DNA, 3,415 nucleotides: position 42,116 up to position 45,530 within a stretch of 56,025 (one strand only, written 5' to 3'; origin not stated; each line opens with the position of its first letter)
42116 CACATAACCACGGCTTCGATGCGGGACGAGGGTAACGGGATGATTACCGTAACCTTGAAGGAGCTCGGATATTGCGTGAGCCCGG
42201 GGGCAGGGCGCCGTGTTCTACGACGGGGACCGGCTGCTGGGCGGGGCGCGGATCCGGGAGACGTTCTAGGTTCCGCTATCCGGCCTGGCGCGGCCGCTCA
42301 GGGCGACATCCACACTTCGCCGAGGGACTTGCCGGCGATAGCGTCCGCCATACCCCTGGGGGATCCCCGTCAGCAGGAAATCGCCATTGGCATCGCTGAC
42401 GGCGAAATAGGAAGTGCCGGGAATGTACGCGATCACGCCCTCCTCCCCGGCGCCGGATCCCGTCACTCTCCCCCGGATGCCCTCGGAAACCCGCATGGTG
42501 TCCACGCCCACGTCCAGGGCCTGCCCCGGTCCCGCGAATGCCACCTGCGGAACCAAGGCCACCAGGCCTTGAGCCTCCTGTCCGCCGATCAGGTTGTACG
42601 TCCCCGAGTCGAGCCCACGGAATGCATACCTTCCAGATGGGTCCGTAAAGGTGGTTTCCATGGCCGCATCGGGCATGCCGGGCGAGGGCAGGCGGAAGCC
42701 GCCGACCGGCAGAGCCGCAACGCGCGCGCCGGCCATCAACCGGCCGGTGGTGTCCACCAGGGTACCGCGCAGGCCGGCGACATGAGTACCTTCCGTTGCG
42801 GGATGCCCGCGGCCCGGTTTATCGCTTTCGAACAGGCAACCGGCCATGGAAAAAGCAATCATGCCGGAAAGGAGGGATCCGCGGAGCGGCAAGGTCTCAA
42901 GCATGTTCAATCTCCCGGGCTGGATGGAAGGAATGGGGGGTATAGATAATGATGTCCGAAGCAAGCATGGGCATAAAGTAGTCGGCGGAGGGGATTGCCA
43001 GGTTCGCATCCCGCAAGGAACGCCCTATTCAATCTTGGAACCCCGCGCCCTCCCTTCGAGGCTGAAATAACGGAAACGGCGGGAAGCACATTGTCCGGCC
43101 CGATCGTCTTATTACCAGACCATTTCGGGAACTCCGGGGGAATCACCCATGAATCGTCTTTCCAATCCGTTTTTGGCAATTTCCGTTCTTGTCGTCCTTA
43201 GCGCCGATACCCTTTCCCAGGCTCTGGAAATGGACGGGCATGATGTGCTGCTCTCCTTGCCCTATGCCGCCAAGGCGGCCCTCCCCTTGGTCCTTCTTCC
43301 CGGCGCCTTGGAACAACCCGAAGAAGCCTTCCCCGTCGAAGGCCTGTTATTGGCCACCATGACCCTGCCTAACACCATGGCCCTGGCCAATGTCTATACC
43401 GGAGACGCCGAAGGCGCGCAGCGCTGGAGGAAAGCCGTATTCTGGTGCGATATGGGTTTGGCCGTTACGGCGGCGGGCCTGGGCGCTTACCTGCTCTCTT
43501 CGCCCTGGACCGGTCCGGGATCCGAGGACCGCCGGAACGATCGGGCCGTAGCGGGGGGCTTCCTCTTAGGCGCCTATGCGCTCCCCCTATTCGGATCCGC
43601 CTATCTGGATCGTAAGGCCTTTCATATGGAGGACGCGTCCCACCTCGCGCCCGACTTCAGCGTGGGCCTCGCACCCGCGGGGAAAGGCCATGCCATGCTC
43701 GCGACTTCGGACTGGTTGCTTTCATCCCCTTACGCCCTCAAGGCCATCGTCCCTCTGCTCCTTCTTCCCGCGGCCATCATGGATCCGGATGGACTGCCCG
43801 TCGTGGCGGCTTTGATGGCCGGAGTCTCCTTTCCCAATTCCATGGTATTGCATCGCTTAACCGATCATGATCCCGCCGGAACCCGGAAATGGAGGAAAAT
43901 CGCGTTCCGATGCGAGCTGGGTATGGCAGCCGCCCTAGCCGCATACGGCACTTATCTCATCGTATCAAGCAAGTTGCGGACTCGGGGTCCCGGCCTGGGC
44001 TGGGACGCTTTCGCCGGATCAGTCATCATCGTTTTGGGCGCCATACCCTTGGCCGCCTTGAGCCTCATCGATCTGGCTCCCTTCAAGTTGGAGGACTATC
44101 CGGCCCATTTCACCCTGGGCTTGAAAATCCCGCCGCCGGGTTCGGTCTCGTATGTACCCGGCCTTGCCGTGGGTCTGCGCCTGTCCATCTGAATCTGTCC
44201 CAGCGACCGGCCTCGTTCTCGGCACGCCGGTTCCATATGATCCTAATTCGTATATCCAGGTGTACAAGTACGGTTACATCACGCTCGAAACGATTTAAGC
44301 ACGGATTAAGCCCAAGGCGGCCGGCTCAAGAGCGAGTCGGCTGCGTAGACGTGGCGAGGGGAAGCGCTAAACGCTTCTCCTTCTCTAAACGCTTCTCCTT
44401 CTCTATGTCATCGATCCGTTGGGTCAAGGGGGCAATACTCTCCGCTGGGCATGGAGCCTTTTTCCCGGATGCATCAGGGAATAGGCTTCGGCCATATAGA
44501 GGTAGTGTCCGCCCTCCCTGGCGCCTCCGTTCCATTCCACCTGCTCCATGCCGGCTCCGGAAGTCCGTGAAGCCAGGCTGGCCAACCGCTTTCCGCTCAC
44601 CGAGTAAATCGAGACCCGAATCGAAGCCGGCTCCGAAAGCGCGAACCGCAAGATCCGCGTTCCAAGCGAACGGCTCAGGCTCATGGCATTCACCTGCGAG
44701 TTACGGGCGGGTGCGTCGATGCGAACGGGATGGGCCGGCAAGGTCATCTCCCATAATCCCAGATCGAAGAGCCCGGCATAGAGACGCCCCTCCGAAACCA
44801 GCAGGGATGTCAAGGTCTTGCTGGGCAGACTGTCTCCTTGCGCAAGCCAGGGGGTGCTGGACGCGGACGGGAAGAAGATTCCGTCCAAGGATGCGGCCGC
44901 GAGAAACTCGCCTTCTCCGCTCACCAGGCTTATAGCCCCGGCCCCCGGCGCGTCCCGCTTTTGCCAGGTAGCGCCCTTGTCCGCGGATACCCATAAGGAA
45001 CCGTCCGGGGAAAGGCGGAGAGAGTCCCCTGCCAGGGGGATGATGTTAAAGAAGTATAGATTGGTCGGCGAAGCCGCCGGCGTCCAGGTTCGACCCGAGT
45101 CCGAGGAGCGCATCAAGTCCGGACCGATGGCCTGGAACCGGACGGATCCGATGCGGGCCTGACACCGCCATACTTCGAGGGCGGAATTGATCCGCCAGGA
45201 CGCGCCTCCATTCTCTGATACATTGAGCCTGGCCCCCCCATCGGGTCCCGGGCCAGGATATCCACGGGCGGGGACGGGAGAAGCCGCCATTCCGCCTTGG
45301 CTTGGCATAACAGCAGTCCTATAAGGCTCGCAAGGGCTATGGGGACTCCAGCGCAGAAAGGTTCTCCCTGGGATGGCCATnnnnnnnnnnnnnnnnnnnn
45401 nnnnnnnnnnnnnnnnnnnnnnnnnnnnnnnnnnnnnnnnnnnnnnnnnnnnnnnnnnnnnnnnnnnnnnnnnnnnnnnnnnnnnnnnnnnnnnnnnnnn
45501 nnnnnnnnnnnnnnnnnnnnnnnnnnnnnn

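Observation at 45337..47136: Two paralogous polytopic membrane proteins with four shared histidine motifs fused to TPR domains: an unrecognised membrane (metallo)enzyme family?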

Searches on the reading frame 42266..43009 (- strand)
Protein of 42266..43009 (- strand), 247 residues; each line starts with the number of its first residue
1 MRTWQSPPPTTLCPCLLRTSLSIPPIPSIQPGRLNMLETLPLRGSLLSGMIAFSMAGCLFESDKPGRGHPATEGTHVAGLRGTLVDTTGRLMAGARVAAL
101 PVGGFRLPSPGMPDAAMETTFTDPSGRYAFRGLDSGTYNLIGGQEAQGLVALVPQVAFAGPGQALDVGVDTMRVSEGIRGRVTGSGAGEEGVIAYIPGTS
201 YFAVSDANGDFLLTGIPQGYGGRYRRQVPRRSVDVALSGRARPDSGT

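Call 16: search_protein_families(library=pfam, proteins=[window:42266-43009:-], max_evalue=0.01)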
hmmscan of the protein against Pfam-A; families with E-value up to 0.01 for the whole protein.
window:42266-43009:- (247 aa): 3 families
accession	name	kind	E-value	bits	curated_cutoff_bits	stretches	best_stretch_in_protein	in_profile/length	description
PF13620.12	CarboxypepD_reg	-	2.7e-12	47.3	32.3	1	80-141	2-53/82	Carboxypeptidase regulatory-like domain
PF13715.12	CarbopepD_reg_2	-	0.00015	22.2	32.2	0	178-219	1-44/88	CarboxypepD_reg-like domain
PF17210.9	SdrD_B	-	0.00055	20.5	29.7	1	115-142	37-64/112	SdrD B-like domain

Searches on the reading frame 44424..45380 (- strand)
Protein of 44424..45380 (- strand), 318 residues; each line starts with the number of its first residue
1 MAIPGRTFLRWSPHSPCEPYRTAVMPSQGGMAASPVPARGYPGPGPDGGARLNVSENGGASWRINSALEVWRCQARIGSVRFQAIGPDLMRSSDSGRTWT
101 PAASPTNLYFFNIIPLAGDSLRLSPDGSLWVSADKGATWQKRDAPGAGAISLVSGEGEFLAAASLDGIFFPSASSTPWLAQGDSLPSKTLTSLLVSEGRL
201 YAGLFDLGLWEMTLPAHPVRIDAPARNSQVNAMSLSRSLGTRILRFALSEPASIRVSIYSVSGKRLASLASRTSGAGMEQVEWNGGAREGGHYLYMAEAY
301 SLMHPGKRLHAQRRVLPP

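Call 16: search_protein_families(library=pfam, proteins=[window:44424-45380:-], max_evalue=0.01)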
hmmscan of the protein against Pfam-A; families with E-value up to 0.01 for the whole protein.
window:44424-45380:- (318 aa): 2 families
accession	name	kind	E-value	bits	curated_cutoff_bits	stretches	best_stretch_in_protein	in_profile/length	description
PF02012.26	BNR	-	0.00014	21.8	27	0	130-141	1-12/12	BNR/Asp-box repeat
PF15902.12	Sortilin-Vps10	-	0.00055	19.3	33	1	89-146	3-64/446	Sortilin, neurotensin receptor 3,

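Call 34: search_protein_families(library=ncbifam, proteins=[window:44424-45380:-], max_evalue=0.1)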
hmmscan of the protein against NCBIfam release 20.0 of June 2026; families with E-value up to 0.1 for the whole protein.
window:44424-45380:- (318 aa): 2 families
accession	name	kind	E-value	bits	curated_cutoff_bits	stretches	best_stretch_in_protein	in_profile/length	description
NF045728.1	glycosyl_F510_1955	equivalog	3.1e-06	26.6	175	1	82-163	153-238/246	F510_1955 family glycosylhydrolase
NF052323.1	T9SSA_dep_M6i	equivalog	0.0032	15.5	600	1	244-299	971-1026/1043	T9SS-dependent M6-like inactivated metalloprotease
